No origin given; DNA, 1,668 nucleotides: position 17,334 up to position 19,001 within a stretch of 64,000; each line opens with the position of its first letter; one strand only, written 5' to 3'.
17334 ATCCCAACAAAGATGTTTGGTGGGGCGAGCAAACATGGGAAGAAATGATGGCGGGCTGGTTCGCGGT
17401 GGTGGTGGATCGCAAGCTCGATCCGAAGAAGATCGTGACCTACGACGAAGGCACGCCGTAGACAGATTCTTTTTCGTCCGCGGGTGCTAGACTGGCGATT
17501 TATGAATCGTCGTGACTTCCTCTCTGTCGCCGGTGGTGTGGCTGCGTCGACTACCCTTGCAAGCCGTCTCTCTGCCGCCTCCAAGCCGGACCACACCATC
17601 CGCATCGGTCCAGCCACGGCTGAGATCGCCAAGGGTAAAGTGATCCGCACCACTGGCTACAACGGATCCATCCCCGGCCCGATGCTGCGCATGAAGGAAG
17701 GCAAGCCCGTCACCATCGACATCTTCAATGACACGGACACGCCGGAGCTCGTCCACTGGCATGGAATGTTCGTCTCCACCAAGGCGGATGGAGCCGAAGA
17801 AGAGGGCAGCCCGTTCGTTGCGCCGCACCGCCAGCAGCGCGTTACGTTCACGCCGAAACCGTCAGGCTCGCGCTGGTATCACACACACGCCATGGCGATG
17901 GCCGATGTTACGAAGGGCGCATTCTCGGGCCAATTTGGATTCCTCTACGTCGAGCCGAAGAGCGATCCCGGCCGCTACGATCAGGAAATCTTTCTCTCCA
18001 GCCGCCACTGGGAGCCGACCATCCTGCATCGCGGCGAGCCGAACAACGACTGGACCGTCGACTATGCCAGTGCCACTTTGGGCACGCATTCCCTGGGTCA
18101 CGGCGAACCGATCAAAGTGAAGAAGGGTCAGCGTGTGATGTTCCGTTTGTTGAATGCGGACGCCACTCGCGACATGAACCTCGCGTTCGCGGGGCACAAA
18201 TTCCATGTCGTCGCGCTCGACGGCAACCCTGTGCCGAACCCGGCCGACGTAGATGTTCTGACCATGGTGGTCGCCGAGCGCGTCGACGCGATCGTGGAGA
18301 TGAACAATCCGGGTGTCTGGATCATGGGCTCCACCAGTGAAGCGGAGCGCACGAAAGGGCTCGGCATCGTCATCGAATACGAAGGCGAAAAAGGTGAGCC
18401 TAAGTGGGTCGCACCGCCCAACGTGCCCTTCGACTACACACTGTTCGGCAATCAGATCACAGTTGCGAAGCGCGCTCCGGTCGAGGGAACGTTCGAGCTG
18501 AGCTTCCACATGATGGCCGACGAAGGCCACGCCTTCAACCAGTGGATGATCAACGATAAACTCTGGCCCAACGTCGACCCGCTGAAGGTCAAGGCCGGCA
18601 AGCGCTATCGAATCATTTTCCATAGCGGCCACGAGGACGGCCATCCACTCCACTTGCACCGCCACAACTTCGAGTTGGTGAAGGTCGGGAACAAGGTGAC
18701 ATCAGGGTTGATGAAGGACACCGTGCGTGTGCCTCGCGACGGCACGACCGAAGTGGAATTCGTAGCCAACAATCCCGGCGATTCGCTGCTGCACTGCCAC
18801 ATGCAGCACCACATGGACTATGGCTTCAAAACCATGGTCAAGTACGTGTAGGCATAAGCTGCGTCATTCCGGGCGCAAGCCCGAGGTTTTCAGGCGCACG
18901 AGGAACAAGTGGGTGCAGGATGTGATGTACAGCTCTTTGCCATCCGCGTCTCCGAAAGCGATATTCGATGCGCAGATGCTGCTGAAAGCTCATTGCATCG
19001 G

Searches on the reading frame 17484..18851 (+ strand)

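Call 9: search_protein_families(library=pfam, proteins=[window:17484-18851:+], max_evalue=0.0001)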
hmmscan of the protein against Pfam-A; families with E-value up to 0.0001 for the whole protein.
window:17484-18851:+ (455 aa): 4 families
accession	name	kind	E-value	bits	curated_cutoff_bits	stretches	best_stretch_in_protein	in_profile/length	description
PF07731.20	Cu-oxidase_2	-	1.4e-28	99.8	20.4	1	350-452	18-131/137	Multicopper oxidase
PF07732.21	Cu-oxidase_3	-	7.9e-23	81.2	21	1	45-160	6-118/119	Multicopper oxidase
PF00394.28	Cu-oxidase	-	8.7e-19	68.6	21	1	209-283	59-133/157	Multicopper oxidase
PF13473.12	Cupredoxin_1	-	4.5e-05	23.8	27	0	365-443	35-97/104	Cupredoxin-like domain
